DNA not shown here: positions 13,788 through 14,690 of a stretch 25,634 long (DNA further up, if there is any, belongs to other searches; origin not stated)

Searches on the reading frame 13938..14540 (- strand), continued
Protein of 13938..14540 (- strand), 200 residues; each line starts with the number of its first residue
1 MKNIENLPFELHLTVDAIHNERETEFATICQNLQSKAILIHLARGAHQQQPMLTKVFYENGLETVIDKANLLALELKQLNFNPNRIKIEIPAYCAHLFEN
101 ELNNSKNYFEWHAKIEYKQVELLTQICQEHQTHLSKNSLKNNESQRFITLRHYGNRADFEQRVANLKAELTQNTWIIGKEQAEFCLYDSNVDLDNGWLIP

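Call 36: search_protein_families(library=pfam, proteins=[L048:8515-9366:+, L046:8582-9268:+, L048:9363-10133:+, L043:8597-9931:+, L044:8679-9911:+, L040:2875-4134:+, L001:8598-9539:+, L020:8597-9637:+], max_evalue=0.01)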
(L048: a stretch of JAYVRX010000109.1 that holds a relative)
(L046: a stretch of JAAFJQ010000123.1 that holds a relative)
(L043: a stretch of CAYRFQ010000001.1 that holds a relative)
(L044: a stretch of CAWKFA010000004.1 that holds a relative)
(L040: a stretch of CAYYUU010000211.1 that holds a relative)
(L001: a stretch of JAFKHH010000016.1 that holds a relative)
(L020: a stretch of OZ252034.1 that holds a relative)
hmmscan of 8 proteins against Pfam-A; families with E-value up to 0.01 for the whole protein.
L048:8515-9366:+ (283 aa): 1 family
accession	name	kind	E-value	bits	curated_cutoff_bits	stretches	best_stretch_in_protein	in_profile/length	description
PF09414.15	RNA_ligase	-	1.8e-10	41.7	27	1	92-254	2-171/171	RNA ligase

L046:8582-9268:+ (228 aa): 1 family
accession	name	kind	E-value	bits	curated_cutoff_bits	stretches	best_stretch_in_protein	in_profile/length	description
PF09414.15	RNA_ligase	-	4.2e-08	33.9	27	1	42-204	2-171/171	RNA ligase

L048:9363-10133:+ (256 aa): 1 family
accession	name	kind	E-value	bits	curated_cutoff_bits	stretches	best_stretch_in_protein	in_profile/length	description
PF08843.17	AbiEii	-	2.3e-21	77.2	22.5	1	18-235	3-226/238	Nucleotidyl transferase AbiEii toxin, Type IV TA system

L043:8597-9931:+ (444 aa): 1 family
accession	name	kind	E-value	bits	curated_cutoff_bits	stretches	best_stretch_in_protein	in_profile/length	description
PF08843.17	AbiEii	-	3.3e-12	47.3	22.5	1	165-302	84-210/238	Nucleotidyl transferase AbiEii toxin, Type IV TA system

L044:8679-9911:+ (410 aa): 1 family
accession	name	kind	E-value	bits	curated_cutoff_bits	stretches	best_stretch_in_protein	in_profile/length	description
PF08843.17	AbiEii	-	7e-12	46.2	22.5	1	27-267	9-222/238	Nucleotidyl transferase AbiEii toxin, Type IV TA system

L040:2875-4134:+ (419 aa): 1 family
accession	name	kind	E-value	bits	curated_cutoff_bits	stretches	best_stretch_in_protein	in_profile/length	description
PF08843.17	AbiEii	-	1.6e-16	61.5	22.5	1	133-298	81-228/238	Nucleotidyl transferase AbiEii toxin, Type IV TA system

L001:8598-9539:+ (313 aa): 1 family
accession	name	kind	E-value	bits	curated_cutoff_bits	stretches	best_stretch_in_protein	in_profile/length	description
PF08843.17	AbiEii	-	5.8e-11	43.2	22.5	1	24-241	11-215/238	Nucleotidyl transferase AbiEii toxin, Type IV TA system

L020:8597-9637:+ (346 aa): 1 family
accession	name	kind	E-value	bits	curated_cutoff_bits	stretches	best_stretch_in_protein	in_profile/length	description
PF08843.17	AbiEii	-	1.2e-08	35.7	22.5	1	17-206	8-191/238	Nucleotidyl transferase AbiEii toxin, Type IV TA system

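Call 45: search_protein_families(library=pfam, alignment_id=A4, max_evalue=0.00001)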
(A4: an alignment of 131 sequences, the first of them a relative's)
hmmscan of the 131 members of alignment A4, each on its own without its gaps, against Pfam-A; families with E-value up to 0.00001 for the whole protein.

A. member 1, L001:5549-5851:+ (100 aa): 0 families

B. families by the number of members that match (of 131 scanned): 174 families (the first 25 are shown)
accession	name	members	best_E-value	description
PF13424.12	TPR_12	4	7.6e-42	Tetratricopeptide repeat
PF07719.23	TPR_2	4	3.6e-30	Tetratricopeptide repeat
PF00515.34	TPR_1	4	2.2e-25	Tetratricopeptide repeat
PF00072.30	Response_reg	3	2e-25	Response regulator receiver domain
PF12833.13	HTH_18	3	2.5e-21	Helix-turn-helix domain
PF13428.12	TPR_14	3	2.5e-14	Tetratricopeptide repeat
PF13181.12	TPR_8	3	1.8e-13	Tetratricopeptide repeat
PF13432.12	TPR_16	3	4.8e-10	Tetratricopeptide repeat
PF07969.17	Amidohydro_3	2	1.2e-91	Amidohydrolase family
PF00144.29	Beta-lactamase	2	3.7e-57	Beta-lactamase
PF09965.14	DUF2199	2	1.1e-44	Uncharacterized protein conserved in bacteria (DUF2199)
PF07690.21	MFS_1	2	2e-41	Major Facilitator Superfamily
PF00561.26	Abhydrolase_1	2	1.8e-27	alpha/beta hydrolase fold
PF12697.13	Abhydrolase_6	2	9.3e-24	Alpha/beta hydrolase family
PF13620.12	CarboxypepD_reg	2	9.4e-20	Carboxypeptidase regulatory-like domain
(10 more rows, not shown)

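Call 46: search_protein_families(library=padloc, alignment_id=A4, max_evalue=1e-8)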
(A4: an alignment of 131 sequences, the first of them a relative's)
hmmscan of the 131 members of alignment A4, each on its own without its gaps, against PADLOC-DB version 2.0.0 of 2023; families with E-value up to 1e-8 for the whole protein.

A. member 1, L001:5549-5851:+ (100 aa): 0 families

B. families by the number of members that match (of 131 scanned): 31 families (the first 25 are shown)
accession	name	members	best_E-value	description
PDLC05018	PDC-S43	1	2.4e-44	-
PDLC04135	mad3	1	6.9e-31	mads_3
PDLC02503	BrxHI|BrxHII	1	2.3e-25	BrxHI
PDLC03928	PsyrT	1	3.2e-23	-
PDLC02864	DpdF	1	1.2e-22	DpdF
PDLC03960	SngC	1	7.9e-20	-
PDLC02861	DpdF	1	1.8e-18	DpdF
PDLC01169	TPR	1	2.1e-18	TPR repeats containing protein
PDLC02870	DpdF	1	1.3e-17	DpdF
PDLC04134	mad2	1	9.4e-17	mads_2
PDLC02980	AriA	1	5.3e-14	-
PDLC02707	PbeA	1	2.4e-13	PbeA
PDLC00337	PtuB1|PtuB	1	3.8e-13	Unknown function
PDLC02500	BrxHI|BrxHII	1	4.5e-12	BrxHI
PDLC01533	Cas3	1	1.8e-11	CAS-I; effector_G3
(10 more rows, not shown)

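Call 52: find_encoding_contigs(protein=P0001, flank=8000, max_places=3)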
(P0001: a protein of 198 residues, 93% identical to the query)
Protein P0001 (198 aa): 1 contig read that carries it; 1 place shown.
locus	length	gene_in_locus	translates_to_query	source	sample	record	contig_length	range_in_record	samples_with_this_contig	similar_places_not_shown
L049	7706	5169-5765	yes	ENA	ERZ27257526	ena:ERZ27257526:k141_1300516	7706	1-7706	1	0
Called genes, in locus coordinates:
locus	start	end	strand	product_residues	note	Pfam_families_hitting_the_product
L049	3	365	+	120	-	?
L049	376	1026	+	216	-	-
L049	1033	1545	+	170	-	PF05163:DinB, PF12867:DinB_2 (weak)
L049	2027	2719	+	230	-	-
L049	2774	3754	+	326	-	PF01118:Semialdhyde_dh, PF22698:Semialdhyde_dhC_1, PF02774:Semialdhyde_dhC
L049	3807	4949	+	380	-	PF00202:Aminotran_3, PF00155:Aminotran_1_2 (weak)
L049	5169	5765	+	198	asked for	-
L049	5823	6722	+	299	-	PF08843:AbiEii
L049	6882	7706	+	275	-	?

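Call 57: find_homologous_proteins(query=P0250, max_evalue=1e-10)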
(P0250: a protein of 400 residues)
Query P0250 (400 aa): 58 proteins with E <= 1e-10 among 3834 candidates.
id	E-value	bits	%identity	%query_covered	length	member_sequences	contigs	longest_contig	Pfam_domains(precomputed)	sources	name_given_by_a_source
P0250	1.6e-268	908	100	100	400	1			PF01725.22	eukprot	eukprot:TRINITY_DN5709_c0_g1_i1.p1 TRINITY_DN5709_c0_g1~~TRINITY_DN5709_c0_g1_i1.p1 ORF type:complet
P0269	1.0e-82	296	44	100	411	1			PF01725.22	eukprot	eukprot:Phypoly_transcript_10597.p1 GENE.Phypoly_transcript_10597~~Phypoly_transcript_10597.p1 ORF t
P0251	7.5e-82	294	44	95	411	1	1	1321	PF01725.22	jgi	-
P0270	6.9e-79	284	42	100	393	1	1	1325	PF01725.22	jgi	jgi:inosine/xanthosine triphosphate pyrophosphatase family protein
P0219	8.5e-78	280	39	96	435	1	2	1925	PF01725.22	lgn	-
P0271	8.2e-75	270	47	75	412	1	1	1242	PF01725.22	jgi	-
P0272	8.6e-75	270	49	62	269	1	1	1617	-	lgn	-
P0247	6.1e-69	251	37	95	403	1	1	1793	PF01725.22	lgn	-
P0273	7.9e-69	251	52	57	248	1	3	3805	-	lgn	-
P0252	5.9e-57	212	45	59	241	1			-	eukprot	eukprot:TRINITY_DN1574_c0_g1_i4.p1 TRINITY_DN1574_c0_g1~~TRINITY_DN1574_c0_g1_i4.p1 ORF type:complet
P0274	1.2e-55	207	37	71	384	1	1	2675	PF01725.22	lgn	-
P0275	2.4e-53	200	38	71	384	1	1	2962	PF01725.22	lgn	-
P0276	6.6e-53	198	44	62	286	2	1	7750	-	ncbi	-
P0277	1.0e-52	198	37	76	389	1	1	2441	PF01725.22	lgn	-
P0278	2.1e-52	197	40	72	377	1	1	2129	PF01725.22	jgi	-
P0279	2.8e-51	193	42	63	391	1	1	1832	-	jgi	jgi:hypothetical protein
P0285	3.4e-48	183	46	54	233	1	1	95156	-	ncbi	-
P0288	3.4e-47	179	36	80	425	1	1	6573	-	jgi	jgi:hypothetical protein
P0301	3.6e-37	146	34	74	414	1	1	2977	-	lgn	-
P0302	2.4e-34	137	39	57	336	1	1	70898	-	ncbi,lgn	-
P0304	5.2e-32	130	38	52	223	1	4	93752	-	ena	-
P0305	5.3e-32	129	32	76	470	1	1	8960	PF01725.22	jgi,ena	-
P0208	8.2e-28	116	36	52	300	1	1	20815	-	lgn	-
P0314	6.7e-25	106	36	51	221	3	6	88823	-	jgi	jgi:hypothetical protein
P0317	1.1e-23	102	34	52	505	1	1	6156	PF18765.8,PF01909.30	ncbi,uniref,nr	ncbi:unnamed protein product [Didymodactylos carnosus]|uniref:Polymerase nucleotidyl transferase dom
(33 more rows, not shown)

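Call 58: find_encoding_contigs(protein=P0285, flank=6000, max_places=2)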
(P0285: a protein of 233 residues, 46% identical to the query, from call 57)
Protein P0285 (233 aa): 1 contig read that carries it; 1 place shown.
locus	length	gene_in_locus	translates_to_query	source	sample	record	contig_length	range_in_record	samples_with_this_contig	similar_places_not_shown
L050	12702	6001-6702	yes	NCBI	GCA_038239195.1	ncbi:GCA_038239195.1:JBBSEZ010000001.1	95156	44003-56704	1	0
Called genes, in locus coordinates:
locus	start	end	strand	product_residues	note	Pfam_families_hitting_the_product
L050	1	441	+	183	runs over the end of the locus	PF04255:DUF433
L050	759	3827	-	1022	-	PF07992:Pyr_redox_2, PF00070:Pyr_redox, PF18267:Rubredoxin_C, PF04324:Fer2_BFD, PF03460:NIR_SIR_ferr, PF01077:NIR_SIR, PF00355:Rieske, PF13806:Rieske_2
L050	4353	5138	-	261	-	-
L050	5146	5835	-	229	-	PF04055:Radical_SAM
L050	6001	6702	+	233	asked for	-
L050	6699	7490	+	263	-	PF08843:AbiEii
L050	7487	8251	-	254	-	PF01553:Acyltransferase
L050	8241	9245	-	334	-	PF01148:CTP_transf_1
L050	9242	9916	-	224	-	-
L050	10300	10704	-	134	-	-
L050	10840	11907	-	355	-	PF07963:N_methyl (weak), PF07596:SBP_bac_10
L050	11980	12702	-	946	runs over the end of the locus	PF00515:TPR_1 (weak), PF13414:TPR_11, PF13432:TPR_16, PF13432:TPR_16, PF00515:TPR_1, PF13432:TPR_16, PF13414:TPR_11, PF13432:TPR_16, +20 more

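Call 59: find_encoding_contigs(protein=P0304, flank=6000, max_places=2)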
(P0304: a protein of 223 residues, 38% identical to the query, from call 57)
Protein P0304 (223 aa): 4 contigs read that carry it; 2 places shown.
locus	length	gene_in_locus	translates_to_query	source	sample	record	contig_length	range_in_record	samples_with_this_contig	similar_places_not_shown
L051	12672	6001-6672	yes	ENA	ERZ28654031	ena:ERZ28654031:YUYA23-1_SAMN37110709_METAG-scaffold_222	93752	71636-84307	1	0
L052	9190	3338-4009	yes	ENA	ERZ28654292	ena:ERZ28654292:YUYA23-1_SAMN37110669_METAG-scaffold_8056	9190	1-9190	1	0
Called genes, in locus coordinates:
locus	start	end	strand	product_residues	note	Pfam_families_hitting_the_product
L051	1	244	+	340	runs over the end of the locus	PF13593:SBF_like, PF01758:SBF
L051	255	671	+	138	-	PF01903:CbiX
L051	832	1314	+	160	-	-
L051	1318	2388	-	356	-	PF03747:ADP_ribosyl_GH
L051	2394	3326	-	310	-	PF03747:ADP_ribosyl_GH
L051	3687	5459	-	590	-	PF13472:Lipase_GDSL_2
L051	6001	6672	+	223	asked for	-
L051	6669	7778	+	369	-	PF08843:AbiEii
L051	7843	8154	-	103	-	-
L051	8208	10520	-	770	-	-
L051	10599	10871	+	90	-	-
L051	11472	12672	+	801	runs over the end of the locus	PF07635:PSCyt1 (weak), PF07626:PSD3, PF16841:CBM60, PF07637:PSD5, PF07631:PSD4, PF07627:PSCyt3, PF07624:PSD2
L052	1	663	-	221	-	?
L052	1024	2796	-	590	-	PF13472:Lipase_GDSL_2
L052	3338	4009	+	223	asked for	-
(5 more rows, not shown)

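Call 60: find_encoding_contigs(protein=P0314, flank=6000, max_places=2)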
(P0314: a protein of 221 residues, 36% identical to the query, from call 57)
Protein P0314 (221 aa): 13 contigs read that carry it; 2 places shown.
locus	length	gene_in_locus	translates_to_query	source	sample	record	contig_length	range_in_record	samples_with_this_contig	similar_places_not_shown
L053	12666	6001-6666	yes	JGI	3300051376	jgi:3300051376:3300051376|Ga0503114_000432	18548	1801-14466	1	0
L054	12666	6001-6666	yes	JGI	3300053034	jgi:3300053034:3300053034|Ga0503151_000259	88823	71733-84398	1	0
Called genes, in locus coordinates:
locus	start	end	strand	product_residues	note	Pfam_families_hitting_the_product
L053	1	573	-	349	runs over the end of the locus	PF02547:Queuosine_synth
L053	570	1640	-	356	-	PF00106:adh_short, PF08659:KR (weak), PF13561:adh_short_C2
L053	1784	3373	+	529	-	PF06609:TRI12 (faint), PF00083:Sugar_tr, PF07690:MFS_1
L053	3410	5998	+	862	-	PF13231:PMT_2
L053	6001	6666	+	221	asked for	-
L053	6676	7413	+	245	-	PF08843:AbiEii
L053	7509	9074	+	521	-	PF07905:PucR, PF17853:GGDEF_2, PF13556:HTH_30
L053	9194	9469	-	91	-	-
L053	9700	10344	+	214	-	-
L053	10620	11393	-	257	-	PF04672:Methyltransf_19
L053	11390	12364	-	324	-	PF00989:PAS (weak), PF13188:PAS_8 (faint), PF13426:PAS_9 (weak), PF01740:STAS, PF13466:STAS_2 (weak)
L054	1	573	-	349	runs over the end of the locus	PF02547:Queuosine_synth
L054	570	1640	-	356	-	PF00106:adh_short, PF08659:KR (weak), PF13561:adh_short_C2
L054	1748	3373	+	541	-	PF06609:TRI12 (weak), PF07690:MFS_1, PF00083:Sugar_tr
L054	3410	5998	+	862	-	PF13231:PMT_2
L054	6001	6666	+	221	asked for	-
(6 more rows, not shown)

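Call 61: search_protein_families(library=pfam, proteins=[P0317, P0305, P0288, P0302, P0264, P0301, P0279, P0208], max_evalue=0.01)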
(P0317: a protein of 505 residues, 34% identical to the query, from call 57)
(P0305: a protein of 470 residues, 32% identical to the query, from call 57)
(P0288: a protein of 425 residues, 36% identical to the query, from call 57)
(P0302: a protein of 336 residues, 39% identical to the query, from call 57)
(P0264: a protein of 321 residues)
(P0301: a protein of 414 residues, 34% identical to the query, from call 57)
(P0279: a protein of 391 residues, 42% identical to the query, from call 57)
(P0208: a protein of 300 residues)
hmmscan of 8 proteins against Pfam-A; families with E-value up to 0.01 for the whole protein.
P0317 (505 aa): 2 families
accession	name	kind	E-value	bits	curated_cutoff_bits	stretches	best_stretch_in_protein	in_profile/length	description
PF01909.29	NTP_transf_2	-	9.8e-08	32.7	21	1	24-106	4-84/93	Nucleotidyltransferase domain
PF18765.7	Polbeta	-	1.4e-05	25.6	26.9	1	32-100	10-73/93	Polymerase beta, Nucleotidyltransferase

P0305 (470 aa): 1 family
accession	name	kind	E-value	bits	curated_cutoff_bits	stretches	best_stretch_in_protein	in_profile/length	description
PF01725.21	Ham1p_like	-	4e-14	53.4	22.5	1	59-227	1-176/186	Ham1 family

P0288 (425 aa): 1 family
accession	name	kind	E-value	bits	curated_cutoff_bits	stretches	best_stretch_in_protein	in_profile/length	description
PF01725.21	Ham1p_like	-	0.00012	22.5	22.5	1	107-171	113-178/186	Ham1 family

P0302 (336 aa): 0 families

P0264 (321 aa): 0 families

P0301 (414 aa): 0 families

P0279 (391 aa): 0 families

P0208 (300 aa): 0 families

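Call 62: search_dna_similar(query=window:13938-14540:-, collection=plasmids, mode=protein, max_evalue=0.001, max_rows=20)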
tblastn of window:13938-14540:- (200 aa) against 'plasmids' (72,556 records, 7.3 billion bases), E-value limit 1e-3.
Records with a match: 1; places in all: 1; records where one place covers at least 80% of the query: 1.
Best place of each record, by identity: <60% 1.
By first word of the organism name: Deinococcus 1.
By predicted mobility (MOB-suite, as given by PLSDB): non-mobilizable 1.
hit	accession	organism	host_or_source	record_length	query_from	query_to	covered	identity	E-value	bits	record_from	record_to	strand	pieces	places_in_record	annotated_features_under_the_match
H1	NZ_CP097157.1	Deinococcus sp. QL22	-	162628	4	200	99%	31.3%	2e-17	87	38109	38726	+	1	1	hypothetical protein | nucleotidyl transferase AbiEii/AbiGii toxin family protein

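Call 63: search_dna_similar(query=window:13938-14540:-, collection=phages, mode=protein, max_evalue=0.001, max_rows=20)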
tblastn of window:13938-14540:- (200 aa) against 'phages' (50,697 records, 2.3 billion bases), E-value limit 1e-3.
Records with a match: 13; places in all: 13; records where one place covers at least 80% of the query: 13.
Best place of each record, by identity: <60% 13.
By first word of the organism name: Aeromonas 8; Xanthomonas 2; Stenotrophomonas 2; Ralstonia 1.
By host as written in the record: Aeromonas hydrophila 8; Xanthomonas oryzae pv. oryzae 1; Xanthomonas citri 1; Stenotrophomonas maltophilia SRM01 1; Stenotrophomonas maltophilia 1; Ralstonia solanacearum 1.
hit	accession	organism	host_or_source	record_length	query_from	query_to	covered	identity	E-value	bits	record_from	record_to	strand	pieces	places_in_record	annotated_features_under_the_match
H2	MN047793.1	Xanthomonas phage Xoo-sp13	Xanthomonas oryzae pv. oryzae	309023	1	197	99%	29.8%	7e-13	72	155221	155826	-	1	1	hypothetical protein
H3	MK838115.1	Aeromonas phage LAh_9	Aeromonas hydrophila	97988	9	197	95%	30.0%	2e-12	71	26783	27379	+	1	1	hypothetical protein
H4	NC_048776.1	Aeromonas phage LAh_9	Aeromonas hydrophila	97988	9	197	95%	30.0%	2e-12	71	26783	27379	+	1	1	hypothetical protein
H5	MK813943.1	Aeromonas phage 4_4572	Aeromonas hydrophila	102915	5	197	97%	28.9%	8e-12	69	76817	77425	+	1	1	44572_118: hypothetical protein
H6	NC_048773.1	Aeromonas phage 4_4572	Aeromonas hydrophila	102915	5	197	97%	28.9%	8e-12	69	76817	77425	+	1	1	44572_118: hypothetical protein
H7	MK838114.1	Aeromonas phage LAh_8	Aeromonas hydrophila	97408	5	197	97%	28.9%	9e-12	69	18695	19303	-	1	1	hypothetical protein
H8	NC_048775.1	Aeromonas phage LAh_8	Aeromonas hydrophila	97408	5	197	97%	28.9%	9e-12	69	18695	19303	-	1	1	hypothetical protein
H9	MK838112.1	Aeromonas phage LAh_6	Aeromonas hydrophila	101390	5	197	97%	28.4%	3e-11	67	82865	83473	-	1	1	hypothetical protein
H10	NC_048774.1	Aeromonas phage LAh_6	Aeromonas hydrophila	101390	5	197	97%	28.4%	3e-11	67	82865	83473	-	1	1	hypothetical protein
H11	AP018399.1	Xanthomonas phage XacN1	Xanthomonas citri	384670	1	197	99%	27.1%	1e-10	66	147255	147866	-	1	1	hypothetical protein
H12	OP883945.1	Stenotrophomonas phage CM1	Stenotrophomonas maltophilia SRM01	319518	8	197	95%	27.9%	9e-11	66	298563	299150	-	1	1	record has no annotation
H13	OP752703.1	Stenotrophomonas phage RAS14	Stenotrophomonas maltophilia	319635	8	197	95%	27.9%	9e-11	66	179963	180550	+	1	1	hypothetical protein (x2)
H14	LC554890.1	Ralstonia phage RP13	Ralstonia solanacearum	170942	9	198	95%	25.1%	4e-4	46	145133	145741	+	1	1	hypothetical protein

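Call 64: get_annotated_region(hit=H3, flank=5000)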
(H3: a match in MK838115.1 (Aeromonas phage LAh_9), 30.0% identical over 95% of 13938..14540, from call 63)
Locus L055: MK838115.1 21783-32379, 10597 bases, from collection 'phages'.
description: Aeromonas phage LAh_9, complete genome.
organism: Aeromonas phage LAh_9 (NCBI taxid 2591033)
taxonomy: Viruses; Duplodnaviria; Heunggongvirae; Uroviricota; Caudoviricetes; Lahexavirus; Lahexavirus LAh9
host: Aeromonas hydrophila; source: -; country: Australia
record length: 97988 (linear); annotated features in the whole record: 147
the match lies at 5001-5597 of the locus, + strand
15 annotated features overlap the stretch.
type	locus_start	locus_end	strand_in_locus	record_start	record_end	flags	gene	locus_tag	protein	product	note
CDS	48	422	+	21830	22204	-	-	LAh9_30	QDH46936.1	hypothetical protein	hypothetical protein 20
CDS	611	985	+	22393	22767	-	-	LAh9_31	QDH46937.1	putative two pore domain potassium channel family protein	-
CDS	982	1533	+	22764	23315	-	-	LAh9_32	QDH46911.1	hypothetical protein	hypothetical protein 21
CDS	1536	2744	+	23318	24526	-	-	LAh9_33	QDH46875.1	putative glutathionylspermidine synthase domain-containing protein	-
CDS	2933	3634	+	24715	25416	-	-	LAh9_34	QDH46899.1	putative HNH endonuclease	-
CDS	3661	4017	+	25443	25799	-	-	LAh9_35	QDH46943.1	hypothetical protein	hypothetical protein 22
CDS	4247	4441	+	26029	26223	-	-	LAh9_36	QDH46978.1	hypothetical protein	hypothetical protein 23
CDS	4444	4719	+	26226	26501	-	-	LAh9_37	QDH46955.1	hypothetical protein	hypothetical protein 24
CDS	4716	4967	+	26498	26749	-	-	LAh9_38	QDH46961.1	hypothetical protein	hypothetical protein 25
CDS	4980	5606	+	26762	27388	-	-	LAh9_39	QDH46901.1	hypothetical protein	hypothetical protein 26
CDS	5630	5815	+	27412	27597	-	-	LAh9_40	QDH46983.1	hypothetical protein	hypothetical protein 27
CDS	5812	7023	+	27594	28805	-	-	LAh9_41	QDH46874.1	putative ATPase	-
CDS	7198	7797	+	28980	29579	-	-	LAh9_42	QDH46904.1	putative host cell division inhibitor Icd-like protein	-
CDS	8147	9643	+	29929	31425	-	-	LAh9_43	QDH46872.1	putative protein of unknown function DUF2828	-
CDS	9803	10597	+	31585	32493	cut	-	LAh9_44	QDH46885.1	putative SPFH domain / band 7 family protein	-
